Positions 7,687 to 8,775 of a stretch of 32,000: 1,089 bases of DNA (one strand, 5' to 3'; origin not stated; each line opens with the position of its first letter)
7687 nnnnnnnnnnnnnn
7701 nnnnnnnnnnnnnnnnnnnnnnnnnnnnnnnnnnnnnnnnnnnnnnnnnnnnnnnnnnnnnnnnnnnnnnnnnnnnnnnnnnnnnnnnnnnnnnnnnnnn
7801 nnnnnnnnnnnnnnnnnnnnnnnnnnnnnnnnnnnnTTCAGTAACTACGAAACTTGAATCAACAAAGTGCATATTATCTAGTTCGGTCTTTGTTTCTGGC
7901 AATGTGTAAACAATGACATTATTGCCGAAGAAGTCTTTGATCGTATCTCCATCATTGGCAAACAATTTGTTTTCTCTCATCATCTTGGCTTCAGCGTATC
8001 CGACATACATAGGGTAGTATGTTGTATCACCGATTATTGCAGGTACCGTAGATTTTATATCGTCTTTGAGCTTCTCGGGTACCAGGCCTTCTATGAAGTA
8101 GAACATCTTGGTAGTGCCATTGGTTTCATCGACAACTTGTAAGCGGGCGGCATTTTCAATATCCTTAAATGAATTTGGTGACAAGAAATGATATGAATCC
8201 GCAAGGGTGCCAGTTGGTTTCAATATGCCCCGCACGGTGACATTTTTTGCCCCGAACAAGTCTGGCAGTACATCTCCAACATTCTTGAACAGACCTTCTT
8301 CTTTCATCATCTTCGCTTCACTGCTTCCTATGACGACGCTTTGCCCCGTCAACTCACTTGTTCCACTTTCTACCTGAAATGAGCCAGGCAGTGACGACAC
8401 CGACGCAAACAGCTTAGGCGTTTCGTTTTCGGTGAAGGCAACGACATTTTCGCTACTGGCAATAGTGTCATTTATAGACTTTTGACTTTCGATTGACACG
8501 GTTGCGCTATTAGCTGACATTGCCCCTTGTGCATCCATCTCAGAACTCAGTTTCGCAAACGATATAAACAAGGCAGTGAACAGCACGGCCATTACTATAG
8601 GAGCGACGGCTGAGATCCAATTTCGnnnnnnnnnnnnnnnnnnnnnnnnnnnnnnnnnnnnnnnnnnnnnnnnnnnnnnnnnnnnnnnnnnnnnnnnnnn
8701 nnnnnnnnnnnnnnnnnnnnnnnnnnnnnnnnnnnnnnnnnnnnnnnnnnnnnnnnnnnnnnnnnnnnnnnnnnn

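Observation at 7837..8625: CopA P1B-ATPase carries an extra TM helix and a 237-aa tandem-repeat tail resembling MacB/FtsX extracytoplasmic domains with conserved EAKMM motifs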

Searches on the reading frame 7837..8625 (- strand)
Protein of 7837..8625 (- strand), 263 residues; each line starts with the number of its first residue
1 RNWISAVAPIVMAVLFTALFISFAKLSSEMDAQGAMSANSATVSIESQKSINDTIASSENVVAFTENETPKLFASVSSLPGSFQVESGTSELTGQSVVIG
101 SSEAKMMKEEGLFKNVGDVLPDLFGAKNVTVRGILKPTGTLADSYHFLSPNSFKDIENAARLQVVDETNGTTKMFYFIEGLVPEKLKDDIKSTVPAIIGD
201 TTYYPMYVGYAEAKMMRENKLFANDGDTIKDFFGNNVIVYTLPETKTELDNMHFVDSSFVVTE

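Call 4: search_protein_families(library=pfam, proteins=[window:7837-8625:-], max_evalue=1)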
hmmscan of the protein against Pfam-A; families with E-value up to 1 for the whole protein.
window:7837-8625:- (263 aa): 1 family
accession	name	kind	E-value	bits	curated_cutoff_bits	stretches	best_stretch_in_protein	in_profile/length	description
PF13748.11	ABC_membrane_3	-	0.087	12.7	27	1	50-83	97-130/237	ABC transporter transmembrane region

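Call 6: find_homologous_proteins(query=window:7837-8553:-, max_evalue=0.01)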
Query seq(239 aa) (239 aa): 7 proteins with E <= 0.01 among 669 candidates.
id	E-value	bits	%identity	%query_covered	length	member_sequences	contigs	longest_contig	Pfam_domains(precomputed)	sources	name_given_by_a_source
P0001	1.2e-146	504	98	100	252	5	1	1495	-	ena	-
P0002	6.4e-84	299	62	97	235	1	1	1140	-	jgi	jgi:hypothetical protein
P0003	1.9e-65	238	68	66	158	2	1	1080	-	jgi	jgi:hypothetical protein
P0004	1.1e-49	187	50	85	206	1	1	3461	-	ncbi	ncbi:MAG: hypothetical protein WAW11_05565, partial [Patescibacteria group bacterium]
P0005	1.7e-42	163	41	98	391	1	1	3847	-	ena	-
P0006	4.2e-41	159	40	85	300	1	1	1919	-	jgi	jgi:hypothetical protein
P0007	1.8e-39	154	41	97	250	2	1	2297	-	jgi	-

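Call 8: find_encoding_contigs(protein=P0005, flank=5000)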
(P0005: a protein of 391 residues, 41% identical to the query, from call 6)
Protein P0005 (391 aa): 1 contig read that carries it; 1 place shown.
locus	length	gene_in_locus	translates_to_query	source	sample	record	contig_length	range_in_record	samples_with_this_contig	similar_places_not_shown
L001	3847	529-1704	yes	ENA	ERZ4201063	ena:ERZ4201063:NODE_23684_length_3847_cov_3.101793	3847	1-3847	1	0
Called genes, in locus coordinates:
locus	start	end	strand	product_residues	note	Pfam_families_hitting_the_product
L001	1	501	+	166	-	?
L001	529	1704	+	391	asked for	-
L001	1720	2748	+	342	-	PF00403:HMA (weak), PF13386:DsbD_2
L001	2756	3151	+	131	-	PF13473:Cupredoxin_1 (weak)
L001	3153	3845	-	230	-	?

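Call 9: find_encoding_contigs(protein=P0006, flank=5000)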
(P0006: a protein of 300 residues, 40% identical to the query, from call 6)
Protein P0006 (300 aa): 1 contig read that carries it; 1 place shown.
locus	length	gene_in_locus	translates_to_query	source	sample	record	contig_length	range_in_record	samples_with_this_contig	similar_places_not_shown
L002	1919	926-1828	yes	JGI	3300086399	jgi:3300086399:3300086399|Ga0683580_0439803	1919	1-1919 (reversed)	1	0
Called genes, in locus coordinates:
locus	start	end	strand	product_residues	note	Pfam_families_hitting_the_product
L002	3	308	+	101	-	?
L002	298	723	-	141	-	-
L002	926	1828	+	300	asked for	-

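Call 10: find_encoding_contigs(protein=P0007, flank=5000)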
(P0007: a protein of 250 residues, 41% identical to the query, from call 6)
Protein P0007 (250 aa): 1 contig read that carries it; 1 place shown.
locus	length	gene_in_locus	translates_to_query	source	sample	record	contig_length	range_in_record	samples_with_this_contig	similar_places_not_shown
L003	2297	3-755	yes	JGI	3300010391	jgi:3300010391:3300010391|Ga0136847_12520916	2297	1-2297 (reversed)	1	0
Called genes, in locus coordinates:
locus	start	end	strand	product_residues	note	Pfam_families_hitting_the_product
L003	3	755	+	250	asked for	?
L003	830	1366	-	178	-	-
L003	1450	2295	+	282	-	?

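Call 24: search_solved_structures(query=A1, max_evalue=10, show_alignments=3)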
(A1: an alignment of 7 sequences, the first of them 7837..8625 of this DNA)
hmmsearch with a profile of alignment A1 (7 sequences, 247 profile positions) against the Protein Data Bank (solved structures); distinct sequences matched with E-value up to 10: 7.
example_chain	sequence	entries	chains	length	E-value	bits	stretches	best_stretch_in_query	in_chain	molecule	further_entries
6mox_A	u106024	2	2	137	0.4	13.4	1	141-211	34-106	Cellular retinoic acid-binding protein 2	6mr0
4ybp_A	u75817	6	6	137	0.52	13.1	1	141-211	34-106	Cellular retinoic acid-binding protein 2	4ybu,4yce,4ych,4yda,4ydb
4yko_A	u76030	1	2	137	0.65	12.7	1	141-211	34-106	Cellular retinoic acid-binding protein 2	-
6noe_A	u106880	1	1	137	0.7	12.7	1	136-211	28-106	Cellular retinoic acid-binding protein 2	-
4ykm_A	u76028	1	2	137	0.74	12.6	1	141-211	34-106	Cellular retinoic acid-binding protein 2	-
6mov_A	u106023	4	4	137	0.76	12.5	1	136-211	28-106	Cellular retinoic acid-binding protein 2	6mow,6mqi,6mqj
6mop_A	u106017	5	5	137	0.85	12.4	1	136-211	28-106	Cellular retinoic acid-binding protein 2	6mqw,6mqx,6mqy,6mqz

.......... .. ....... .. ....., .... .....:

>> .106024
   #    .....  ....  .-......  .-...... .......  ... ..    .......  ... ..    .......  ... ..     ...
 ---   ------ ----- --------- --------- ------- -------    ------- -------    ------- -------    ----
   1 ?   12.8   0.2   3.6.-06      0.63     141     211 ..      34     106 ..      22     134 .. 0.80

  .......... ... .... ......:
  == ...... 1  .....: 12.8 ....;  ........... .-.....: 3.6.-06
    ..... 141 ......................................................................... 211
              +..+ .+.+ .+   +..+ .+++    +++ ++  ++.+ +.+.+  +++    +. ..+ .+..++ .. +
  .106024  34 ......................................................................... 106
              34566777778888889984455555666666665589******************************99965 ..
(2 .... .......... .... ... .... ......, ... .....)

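Call 25: search_protein_families(library=pfam, alignment_id=A1, max_evalue=10)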
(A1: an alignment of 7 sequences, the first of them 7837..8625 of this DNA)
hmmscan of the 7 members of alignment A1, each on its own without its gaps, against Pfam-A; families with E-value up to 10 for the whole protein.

A. member 1, window:7837-8625:- (263 aa): 1 family
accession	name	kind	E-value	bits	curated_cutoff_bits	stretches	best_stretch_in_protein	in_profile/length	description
PF13748.11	ABC_membrane_3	-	0.087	12.7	27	1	50-83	97-130/237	ABC transporter transmembrane region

B. families by the number of members that match (of 7 scanned): 7 families
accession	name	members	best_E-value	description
PF14889.11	PBP-Tp47_a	1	0.009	Penicillin-binding protein Tp47 domain a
PF08282.18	Hydrolase_3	1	0.021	haloacid dehalogenase-like hydrolase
PF20820.2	Fib-H_N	1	0.049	Fibroin heavy chain, N-terminal domain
PF00702.32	Hydrolase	1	0.07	haloacid dehalogenase-like hydrolase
PF13748.11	ABC_membrane_3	1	0.087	ABC transporter transmembrane region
PF09157.17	TruB-C_2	1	0.09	Pseudouridine synthase II TruB, C-terminal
PF03155.21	Alg6_Alg8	1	0.097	ALG6, ALG8 glycosyltransferase family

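Call 26: predict_structure(alignment_id=A1)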
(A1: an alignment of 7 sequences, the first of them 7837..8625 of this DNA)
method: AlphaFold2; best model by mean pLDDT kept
length: 263 residues; sequences in the alignment: 7
mean_pLDDT: 85.0   pTM: 0.77
mean pLDDT of the five models: 85.0, 84.9, 84.6, 84.6, 83.4
residues with pLDDT >= 90: 173; 70-90: 48; 50-70: 17; < 50: 25
segments of 3 or more residues with pLDDT < 50: 1-4, 18-20, 22-39
pLDDT, mean of each block of 10 residues (from residue 1): 52 54 40 37 84 94 89 94 93 95 95 95 95 94 95 93 85 88 87 90 96 94 95 94 92 92 78
secondary structure, 60 per line:
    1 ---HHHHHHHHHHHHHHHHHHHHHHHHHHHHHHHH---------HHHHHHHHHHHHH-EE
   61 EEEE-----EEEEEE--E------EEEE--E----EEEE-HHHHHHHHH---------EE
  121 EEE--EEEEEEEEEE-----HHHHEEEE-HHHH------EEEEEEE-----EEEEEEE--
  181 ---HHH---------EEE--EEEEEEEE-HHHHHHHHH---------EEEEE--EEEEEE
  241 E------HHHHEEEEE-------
elements in order: H4-35 H45-57 E59-64 E70-75 E85-88 E96-99 H101-109 E119-123 E126-135 H141-144 E145-148 H150-153 E160-166 E172-178 E196-198 E201-208 H210-218 E228-232 E235-241 H248-251 E252-256
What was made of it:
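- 8452..8553 (-): Juxtamembrane linker, aa 962-995, with the SSxM...M motif (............). The AF2 model has low confidence through about aa 977 and shows a helix from about aa 982. pLDDT below 50 for model residues 22-39 and helix H45-57 (call 26).
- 8161..8451 (-): Repeat 1, aa 996-1092: alpha/beta unit of strand-strand-...-strand-helix-hairpin-short helix-strand. AF2 model pLDDT 85, with most 10-residue blocks of the domain at or above 90 (call 26).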

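Call 28: fold_search(model_id=the predicted structure, library=pdb)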
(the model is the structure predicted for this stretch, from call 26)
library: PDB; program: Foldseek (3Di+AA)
matches with E <= 10: 205; with E <= 0.001: 0
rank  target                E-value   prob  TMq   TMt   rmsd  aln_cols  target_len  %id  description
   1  9ge7_A                6.8e-02  0.97  0.29  0.10   4.3       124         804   11  Structure of E. coli YbbAP with bound ATP analogue (released 2025-05-28)
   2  9rld_E                8.7e-02  0.51  0.23  0.16   9.4       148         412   19  LolCDE complex with Lpp lipoprotein (released 2026-01-21)
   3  9rlc_E                2.6e-01  0.38  0.23  0.16   7.4       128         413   20  LolCDE complex with Lpp lipoprotein (released 2026-01-21)
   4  9kzu_SH               4.4e-01  0.03  0.10  0.13  18.1       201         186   12  Cryo-EM structure of the HCV IRES-dependently initiated CMV-stalled 80S ribosome (non-rotated state) in complexed wit (released 2025-12-03)
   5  9ge6_A                4.7e-01  0.47  0.25  0.09   5.0       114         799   16  Structure of E. coli YbbAP (released 2025-05-28)
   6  2ckj_A                4.7e-01  0.03  0.12  0.04  16.6       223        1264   10  Human milk xanthine oxidoreductase (released 2007-05-29)
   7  8auv_O                9.7e-01  0.02  0.11  0.12  14.6       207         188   12  Cryo-EM structure of the plant 40S subunit (released 2023-06-07)
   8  6ke6_SI               9.7e-01  0.02  0.10  0.13  14.4       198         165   13  3.4 angstrom cryo-EM structure of yeast 90S small subunit preribosome (released 2020-08-05)
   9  5ceb_B                1.3e+00  0.04  0.14  0.10  14.8       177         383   10  Bd3459 Predatory Endopeptidase from Bdellovibrio bacteriovorus, K38M form (released 2015-12-09)
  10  8oz0_L                1.5e+00  0.02  0.10  0.13  13.4       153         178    8  Structure of a human 48S translation initiation complex with eIF4F and eIF4A (released 2024-02-07)
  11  5g5g_C                1.5e+00  0.01  0.11  0.07  15.0       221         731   10  Escherichia coli Periplasmic Aldehyde Oxidase (released 2016-09-28)
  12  9npx_G                1.7e+00  0.01  0.10  0.13  13.2       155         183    9  SARS-CoV-2 nsp1 bound to the Rhinolophus lepidus 40S ribosomal subunit (local refinement of the 40S body) (released 2025-06-11)
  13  8ppk_H                1.7e+00  0.01  0.10  0.13  18.2       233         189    8  Bat-Hp-CoV Nsp1 and eIF1 bound to the human 40S small ribosomal subunit (released 2023-10-18)
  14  3v39                  1.8e+00  0.06  0.07  0.04   9.4        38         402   13  Bd3459, A Predatory Peptidoglycan Endopeptidase from Bdellovibrio bacteriovorus (released 2012-02-22)
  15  5a2q_H                1.8e+00  0.01  0.10  0.13  16.7       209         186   11  Structure of the HCV IRES bound to the human ribosome (released 2015-07-15)
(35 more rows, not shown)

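Call 29: search_protein_representatives(alignment_id=A1)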
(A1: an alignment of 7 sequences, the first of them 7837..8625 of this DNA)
Query: 7 sequences, 247 profile positions. Proteins with E-value up to 0.001 (for the whole library): 195; up to 1e-10: 173; up to 1e-30: 101. The best 150 are listed.
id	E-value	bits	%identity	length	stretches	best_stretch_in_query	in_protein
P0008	1.9e-94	332.2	-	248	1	1-246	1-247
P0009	3.2e-92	325.0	-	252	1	1-246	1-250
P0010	1.2e-80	287.0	-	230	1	19-245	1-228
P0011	4.9e-78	278.5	-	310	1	1-245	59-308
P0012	2.5e-77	276.2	-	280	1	1-241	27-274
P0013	3.5e-75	269.1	-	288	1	1-240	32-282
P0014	1.5e-72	260.5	-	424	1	1-245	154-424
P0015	9.4e-71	254.6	-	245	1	1-246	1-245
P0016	5.7e-70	252.1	-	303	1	1-244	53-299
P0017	1.2e-69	251.0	-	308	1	1-244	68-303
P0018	2.2e-69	250.2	-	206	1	45-245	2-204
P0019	5.5e-65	235.8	-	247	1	1-245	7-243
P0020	3.5e-62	226.6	-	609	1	1-244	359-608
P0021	2.7e-61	223.7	-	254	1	1-246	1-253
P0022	1.8e-60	220.9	-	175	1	76-245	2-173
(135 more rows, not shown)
